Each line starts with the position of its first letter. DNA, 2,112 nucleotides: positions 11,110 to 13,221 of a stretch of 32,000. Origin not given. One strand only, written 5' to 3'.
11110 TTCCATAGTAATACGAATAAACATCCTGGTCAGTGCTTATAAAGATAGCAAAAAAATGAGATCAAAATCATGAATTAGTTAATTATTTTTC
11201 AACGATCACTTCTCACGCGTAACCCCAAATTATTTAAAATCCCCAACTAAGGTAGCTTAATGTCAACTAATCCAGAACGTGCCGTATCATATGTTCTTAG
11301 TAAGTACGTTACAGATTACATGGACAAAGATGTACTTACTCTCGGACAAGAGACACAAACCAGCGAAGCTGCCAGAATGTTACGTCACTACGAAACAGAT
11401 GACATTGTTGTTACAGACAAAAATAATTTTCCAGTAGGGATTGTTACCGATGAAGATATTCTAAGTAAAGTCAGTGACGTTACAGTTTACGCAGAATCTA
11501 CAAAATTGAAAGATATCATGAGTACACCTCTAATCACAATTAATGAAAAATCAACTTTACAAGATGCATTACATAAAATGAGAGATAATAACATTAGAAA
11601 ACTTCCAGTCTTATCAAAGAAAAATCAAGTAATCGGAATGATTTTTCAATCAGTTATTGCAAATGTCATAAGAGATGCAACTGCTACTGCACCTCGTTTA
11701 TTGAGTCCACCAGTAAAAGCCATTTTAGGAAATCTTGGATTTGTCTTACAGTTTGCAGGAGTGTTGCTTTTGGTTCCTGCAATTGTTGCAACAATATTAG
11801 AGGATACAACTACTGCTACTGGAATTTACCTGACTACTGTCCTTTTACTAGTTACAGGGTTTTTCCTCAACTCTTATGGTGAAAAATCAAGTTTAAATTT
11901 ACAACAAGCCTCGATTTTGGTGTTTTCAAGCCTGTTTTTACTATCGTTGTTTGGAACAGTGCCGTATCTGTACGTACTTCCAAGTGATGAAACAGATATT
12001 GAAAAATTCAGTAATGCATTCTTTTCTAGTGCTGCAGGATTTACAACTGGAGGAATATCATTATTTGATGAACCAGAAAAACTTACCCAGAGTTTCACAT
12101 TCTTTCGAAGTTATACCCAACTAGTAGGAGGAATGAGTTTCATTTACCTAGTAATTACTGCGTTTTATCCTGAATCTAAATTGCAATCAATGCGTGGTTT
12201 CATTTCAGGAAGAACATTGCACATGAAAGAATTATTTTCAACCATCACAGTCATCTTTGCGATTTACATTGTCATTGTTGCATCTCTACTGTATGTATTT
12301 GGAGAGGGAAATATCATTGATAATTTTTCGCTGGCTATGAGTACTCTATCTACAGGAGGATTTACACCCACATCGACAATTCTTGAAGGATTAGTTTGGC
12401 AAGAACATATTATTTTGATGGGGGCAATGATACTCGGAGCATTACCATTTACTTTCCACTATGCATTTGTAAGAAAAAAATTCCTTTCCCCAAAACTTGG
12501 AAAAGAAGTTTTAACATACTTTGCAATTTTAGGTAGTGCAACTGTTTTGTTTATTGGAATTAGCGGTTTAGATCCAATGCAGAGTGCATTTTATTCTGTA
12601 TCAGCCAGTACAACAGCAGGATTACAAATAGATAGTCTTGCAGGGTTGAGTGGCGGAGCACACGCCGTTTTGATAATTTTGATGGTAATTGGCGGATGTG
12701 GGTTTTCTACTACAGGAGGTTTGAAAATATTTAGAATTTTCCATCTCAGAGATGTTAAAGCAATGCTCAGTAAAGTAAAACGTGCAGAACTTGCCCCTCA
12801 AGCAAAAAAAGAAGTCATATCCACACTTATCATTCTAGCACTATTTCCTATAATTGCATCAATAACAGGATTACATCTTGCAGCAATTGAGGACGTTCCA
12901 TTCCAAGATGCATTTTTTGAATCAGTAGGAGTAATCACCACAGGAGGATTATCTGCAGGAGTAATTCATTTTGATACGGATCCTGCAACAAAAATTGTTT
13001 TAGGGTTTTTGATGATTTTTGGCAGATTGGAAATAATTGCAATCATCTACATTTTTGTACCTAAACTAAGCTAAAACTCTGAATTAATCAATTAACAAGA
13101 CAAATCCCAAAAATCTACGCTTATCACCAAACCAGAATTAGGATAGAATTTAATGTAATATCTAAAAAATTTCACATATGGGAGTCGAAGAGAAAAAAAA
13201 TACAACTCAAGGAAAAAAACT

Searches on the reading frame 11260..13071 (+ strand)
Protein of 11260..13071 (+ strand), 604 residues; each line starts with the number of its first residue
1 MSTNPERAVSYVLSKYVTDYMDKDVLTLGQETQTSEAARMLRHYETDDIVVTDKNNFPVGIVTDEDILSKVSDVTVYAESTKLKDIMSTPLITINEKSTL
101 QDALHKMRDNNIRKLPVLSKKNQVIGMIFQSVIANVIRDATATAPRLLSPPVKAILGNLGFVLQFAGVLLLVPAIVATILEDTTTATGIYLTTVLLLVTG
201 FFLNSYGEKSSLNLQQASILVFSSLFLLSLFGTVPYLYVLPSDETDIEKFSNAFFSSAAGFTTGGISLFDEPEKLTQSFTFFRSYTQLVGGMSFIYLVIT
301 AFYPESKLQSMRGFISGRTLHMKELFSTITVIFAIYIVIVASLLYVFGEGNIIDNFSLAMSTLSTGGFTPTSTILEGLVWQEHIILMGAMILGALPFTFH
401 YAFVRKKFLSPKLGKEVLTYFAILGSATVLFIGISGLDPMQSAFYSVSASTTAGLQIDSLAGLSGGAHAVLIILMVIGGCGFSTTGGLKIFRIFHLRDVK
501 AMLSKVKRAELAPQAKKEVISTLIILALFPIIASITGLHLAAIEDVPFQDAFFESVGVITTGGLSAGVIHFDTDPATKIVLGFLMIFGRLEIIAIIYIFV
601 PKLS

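Call 18: search_protein_families(library=pfam, proteins=[window:11260-13071:+], max_evalue=0.001)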
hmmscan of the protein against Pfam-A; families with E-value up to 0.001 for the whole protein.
window:11260-13071:+ (604 aa): 2 families
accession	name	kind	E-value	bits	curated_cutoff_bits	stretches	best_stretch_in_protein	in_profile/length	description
PF00571.33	CBS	-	1.6e-22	80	24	2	84-128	2-46/57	CBS domain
PF02386.22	TrkH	-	1.9e-21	76.5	27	2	436-600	313-491/502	Cation transport protein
